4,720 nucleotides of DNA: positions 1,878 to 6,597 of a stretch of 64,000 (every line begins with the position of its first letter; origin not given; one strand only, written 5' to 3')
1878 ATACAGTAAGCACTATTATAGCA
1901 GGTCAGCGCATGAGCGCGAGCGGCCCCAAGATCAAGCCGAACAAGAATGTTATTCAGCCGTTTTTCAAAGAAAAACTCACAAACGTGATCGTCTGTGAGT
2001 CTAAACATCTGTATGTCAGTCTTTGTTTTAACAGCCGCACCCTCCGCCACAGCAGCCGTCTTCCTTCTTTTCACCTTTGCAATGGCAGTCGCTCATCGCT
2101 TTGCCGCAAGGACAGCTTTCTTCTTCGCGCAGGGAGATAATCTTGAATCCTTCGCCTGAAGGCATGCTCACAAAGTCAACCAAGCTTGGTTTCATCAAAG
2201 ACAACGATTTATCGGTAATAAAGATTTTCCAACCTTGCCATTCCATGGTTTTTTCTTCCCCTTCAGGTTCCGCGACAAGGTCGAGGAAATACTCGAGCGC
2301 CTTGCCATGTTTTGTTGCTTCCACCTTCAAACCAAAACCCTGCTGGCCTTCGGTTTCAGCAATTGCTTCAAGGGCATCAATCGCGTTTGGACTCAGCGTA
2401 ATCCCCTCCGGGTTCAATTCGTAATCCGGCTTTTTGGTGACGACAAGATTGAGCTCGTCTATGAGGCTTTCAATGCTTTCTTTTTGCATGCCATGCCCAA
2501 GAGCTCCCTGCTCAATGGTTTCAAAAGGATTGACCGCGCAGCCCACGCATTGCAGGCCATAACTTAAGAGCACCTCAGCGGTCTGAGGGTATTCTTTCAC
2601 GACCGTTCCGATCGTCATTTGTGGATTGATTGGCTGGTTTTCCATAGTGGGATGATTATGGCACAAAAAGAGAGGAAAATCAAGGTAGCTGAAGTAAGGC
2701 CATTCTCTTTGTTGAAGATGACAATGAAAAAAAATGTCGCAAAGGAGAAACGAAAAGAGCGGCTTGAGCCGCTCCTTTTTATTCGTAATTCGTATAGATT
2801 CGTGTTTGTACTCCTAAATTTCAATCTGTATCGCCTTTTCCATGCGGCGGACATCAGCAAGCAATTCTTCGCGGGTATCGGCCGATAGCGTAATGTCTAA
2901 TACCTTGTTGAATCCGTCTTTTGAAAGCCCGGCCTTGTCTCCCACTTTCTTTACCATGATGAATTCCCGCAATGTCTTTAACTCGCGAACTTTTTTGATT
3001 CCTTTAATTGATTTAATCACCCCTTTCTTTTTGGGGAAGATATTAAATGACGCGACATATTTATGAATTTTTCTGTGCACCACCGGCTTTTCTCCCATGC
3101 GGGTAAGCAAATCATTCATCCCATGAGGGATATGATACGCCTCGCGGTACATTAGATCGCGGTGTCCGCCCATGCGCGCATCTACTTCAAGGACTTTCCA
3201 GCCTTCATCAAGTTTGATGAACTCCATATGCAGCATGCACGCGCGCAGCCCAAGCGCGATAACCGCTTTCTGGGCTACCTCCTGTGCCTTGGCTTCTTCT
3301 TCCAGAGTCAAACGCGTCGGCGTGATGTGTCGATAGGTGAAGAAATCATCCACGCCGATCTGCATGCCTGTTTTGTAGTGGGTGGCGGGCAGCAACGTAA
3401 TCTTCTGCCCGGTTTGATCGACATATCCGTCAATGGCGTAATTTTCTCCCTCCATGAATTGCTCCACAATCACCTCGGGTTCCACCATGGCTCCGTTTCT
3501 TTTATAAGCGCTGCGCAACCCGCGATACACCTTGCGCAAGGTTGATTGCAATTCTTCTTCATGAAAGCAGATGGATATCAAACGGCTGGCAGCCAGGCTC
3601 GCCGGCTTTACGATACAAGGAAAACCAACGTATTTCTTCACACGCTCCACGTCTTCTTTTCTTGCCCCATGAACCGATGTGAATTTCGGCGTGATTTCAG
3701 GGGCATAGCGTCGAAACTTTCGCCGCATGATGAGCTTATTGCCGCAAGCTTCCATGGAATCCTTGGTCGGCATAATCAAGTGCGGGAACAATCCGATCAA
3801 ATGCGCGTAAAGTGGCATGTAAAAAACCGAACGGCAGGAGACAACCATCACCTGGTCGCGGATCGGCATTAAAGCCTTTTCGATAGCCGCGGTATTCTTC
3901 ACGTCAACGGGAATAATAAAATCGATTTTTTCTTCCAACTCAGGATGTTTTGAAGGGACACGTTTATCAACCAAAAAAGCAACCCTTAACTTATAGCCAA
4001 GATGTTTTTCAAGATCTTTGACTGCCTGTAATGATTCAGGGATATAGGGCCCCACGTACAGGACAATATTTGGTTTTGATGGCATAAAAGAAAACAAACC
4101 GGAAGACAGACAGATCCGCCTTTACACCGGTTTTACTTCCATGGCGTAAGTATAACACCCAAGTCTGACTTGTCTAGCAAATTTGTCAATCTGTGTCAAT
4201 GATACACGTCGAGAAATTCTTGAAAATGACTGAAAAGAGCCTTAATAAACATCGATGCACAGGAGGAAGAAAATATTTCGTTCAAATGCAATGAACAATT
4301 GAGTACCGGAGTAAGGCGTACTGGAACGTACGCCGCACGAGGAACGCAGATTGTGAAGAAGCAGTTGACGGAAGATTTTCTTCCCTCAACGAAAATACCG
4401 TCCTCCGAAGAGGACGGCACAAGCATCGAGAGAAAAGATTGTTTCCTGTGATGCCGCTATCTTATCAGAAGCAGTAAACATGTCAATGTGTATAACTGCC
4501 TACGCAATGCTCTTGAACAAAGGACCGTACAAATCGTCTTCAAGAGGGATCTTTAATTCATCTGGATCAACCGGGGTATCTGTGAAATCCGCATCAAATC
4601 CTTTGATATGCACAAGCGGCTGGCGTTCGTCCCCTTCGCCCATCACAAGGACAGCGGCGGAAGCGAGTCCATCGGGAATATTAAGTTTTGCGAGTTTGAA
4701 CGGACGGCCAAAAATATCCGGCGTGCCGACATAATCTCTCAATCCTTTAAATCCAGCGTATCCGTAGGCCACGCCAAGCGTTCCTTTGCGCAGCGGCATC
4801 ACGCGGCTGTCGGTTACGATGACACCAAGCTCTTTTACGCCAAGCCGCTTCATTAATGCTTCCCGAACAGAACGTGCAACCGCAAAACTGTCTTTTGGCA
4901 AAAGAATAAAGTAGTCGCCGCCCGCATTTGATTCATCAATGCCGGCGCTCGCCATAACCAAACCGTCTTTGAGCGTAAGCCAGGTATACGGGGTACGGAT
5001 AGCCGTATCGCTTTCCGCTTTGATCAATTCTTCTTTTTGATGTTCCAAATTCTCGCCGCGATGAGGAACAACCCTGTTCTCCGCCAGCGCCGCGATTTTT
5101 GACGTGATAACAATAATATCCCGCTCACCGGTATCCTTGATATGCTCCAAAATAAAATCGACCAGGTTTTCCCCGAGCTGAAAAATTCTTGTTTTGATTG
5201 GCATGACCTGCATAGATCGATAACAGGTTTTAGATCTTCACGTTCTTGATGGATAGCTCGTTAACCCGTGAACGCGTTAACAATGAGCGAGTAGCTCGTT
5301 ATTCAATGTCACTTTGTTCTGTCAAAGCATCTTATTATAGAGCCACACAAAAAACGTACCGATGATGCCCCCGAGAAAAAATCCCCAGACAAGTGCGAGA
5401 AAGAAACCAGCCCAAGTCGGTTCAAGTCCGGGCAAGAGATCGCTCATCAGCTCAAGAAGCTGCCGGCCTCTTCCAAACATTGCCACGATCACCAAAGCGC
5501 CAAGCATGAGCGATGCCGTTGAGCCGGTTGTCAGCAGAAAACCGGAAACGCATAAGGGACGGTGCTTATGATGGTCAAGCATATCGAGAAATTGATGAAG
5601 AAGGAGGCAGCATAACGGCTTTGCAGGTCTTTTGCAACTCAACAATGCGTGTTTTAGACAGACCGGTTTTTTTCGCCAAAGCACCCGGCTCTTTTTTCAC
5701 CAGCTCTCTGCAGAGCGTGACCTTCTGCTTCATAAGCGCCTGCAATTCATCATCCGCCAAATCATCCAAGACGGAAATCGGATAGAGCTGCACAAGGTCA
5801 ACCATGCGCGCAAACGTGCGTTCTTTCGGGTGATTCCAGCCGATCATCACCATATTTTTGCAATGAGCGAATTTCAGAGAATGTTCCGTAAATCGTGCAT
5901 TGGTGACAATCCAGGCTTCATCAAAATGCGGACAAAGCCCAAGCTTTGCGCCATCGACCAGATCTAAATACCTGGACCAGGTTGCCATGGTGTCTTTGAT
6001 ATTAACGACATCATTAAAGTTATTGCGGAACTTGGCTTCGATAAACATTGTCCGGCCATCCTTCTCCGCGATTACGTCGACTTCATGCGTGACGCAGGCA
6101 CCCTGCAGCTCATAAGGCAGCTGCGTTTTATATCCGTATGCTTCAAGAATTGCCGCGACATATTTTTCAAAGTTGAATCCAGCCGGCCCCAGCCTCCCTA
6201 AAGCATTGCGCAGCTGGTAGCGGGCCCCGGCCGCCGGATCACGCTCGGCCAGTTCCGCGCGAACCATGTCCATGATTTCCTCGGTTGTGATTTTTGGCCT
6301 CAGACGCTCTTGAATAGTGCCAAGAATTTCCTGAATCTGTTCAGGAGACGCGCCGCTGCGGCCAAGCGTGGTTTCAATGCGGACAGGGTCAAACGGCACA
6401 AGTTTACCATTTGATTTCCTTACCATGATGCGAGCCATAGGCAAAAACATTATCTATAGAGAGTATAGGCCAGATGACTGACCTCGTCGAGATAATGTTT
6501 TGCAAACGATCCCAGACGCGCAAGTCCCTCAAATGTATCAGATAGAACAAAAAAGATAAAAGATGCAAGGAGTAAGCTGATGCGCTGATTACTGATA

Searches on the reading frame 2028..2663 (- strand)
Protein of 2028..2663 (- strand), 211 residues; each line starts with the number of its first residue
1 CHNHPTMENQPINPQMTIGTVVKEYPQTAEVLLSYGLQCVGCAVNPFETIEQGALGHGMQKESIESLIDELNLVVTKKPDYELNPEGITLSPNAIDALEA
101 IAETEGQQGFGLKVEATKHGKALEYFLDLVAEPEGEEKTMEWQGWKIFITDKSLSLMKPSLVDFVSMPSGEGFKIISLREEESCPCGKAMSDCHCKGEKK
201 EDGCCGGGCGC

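Call 68: search_protein_families(library=pfam, proteins=[window:2028-2663:-], max_evalue=0.001)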
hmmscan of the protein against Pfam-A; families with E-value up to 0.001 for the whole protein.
window:2028-2663:- (211 aa): 1 family
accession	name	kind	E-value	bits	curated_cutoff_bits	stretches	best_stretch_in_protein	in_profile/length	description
PF08984.16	DUF1858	-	1.9e-15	57.2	32.2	1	12-60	1-54/59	Domain of unknown function (DUF1858)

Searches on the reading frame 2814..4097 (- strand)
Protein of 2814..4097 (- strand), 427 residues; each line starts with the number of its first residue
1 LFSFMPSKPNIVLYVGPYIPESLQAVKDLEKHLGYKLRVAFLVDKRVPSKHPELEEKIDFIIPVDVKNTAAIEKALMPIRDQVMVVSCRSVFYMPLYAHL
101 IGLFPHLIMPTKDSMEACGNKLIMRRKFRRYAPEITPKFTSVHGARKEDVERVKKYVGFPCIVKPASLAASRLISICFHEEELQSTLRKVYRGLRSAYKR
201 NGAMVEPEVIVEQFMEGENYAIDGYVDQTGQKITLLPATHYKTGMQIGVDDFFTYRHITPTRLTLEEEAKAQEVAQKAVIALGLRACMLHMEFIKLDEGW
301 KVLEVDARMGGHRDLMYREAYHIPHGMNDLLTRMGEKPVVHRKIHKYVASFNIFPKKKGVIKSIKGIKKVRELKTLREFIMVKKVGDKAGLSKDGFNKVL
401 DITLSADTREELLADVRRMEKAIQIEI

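Call 23: search_protein_families(library=ncbifam, proteins=[window:2814-4097:-], max_evalue=0.00001)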
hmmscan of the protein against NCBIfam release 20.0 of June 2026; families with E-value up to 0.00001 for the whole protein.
window:2814-4097:- (427 aa): 12 families
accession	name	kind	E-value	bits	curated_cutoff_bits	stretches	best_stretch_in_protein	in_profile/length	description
NF002563.0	PRK02186.1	subfamily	1.6e-16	59.8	625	1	30-427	21-396/890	argininosuccinate lyase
NF005543.0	PRK07206.1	subfamily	8e-13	47.8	302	1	139-422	124-410/416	hypothetical protein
NF053745.1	AAntcapLigBacD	equivalog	3.6e-10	38.8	850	1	146-314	159-333/471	alanine--anticapsin ligase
TIGR03909.1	pyrrolys_PylC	equivalog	5.1e-09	35.3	248.3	1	157-310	123-254/374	3-methylornithine--L-lysine ligase PylC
TIGR01205.1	D_ala_D_alaTIGR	subfamily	5.2e-08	32.2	245.65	1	118-307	104-285/318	D-alanine--D-alanine ligase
NF009404.0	PRK12767.1-3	equivalog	6.1e-08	31.9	316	1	107-311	98-286/344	carbamoyl phosphate synthase-like protein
NF002378.0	PRK01372.1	subfamily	5.5e-07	28.6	243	1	145-307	121-269/305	D-alanine--D-alanine ligase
NF002527.0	PRK01966.1-3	equivalog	2.7e-06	26.8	310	1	114-307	112-296/332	D-alanine--D-alanine ligase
NF009406.0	PRK12767.1-5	equivalog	3.9e-06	26.2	271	0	107-324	100-282/327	carbamoyl phosphate synthase-like protein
TIGR01369.1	CPSaseII_lrg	equivalog_domain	5e-06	24.4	1027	1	126-309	671-841/1052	carbamoyl-phosphate synthase (glutamine-hydrolyzing) large subunit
NF002526.0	PRK01966.1-2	equivalog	7.1e-06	25.1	449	0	140-192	159-211/362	D-alanine--D-alanine ligase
NF011169.0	PRK14571.1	equivalog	7.4e-06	25.5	404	0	136-306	109-262/300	D-alanyl-alanine synthetase A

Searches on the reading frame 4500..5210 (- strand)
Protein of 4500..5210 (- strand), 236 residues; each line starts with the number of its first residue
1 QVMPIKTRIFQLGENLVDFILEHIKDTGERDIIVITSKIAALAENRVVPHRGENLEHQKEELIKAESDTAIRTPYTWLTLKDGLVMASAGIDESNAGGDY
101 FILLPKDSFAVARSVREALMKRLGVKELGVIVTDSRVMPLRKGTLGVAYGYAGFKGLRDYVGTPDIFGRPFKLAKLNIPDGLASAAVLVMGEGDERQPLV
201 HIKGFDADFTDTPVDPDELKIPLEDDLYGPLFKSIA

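Call 52: search_protein_families(library=pfam, proteins=[window:4500-5210:-], max_evalue=0.001)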
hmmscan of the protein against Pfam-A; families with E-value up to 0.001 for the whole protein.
window:4500-5210:- (236 aa): 1 family
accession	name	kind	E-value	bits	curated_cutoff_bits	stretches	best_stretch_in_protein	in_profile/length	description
PF01996.21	F420_ligase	-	5.9e-41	140.8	25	1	5-204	2-218/218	F420-0:Gamma-glutamyl ligase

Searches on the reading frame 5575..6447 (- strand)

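Call 52: search_protein_families(library=pfam, proteins=[window:5575-6447:-], max_evalue=0.001)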
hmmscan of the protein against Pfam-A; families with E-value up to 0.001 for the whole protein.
window:5575-6447:- (290 aa): 3 families
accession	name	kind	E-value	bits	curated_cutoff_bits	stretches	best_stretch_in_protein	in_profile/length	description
PF03477.21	ATP-cone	-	2.7e-11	44.3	25.8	1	7-77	1-79/88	ATP cone domain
PF22357.2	AF1548-like_C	-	9.2e-08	32.5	23.9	1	222-278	1-55/56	AF1548-like, C-terminal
PF04471.18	Mrr_cat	-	1.9e-06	28.4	21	1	90-201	6-105/115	Restriction endonuclease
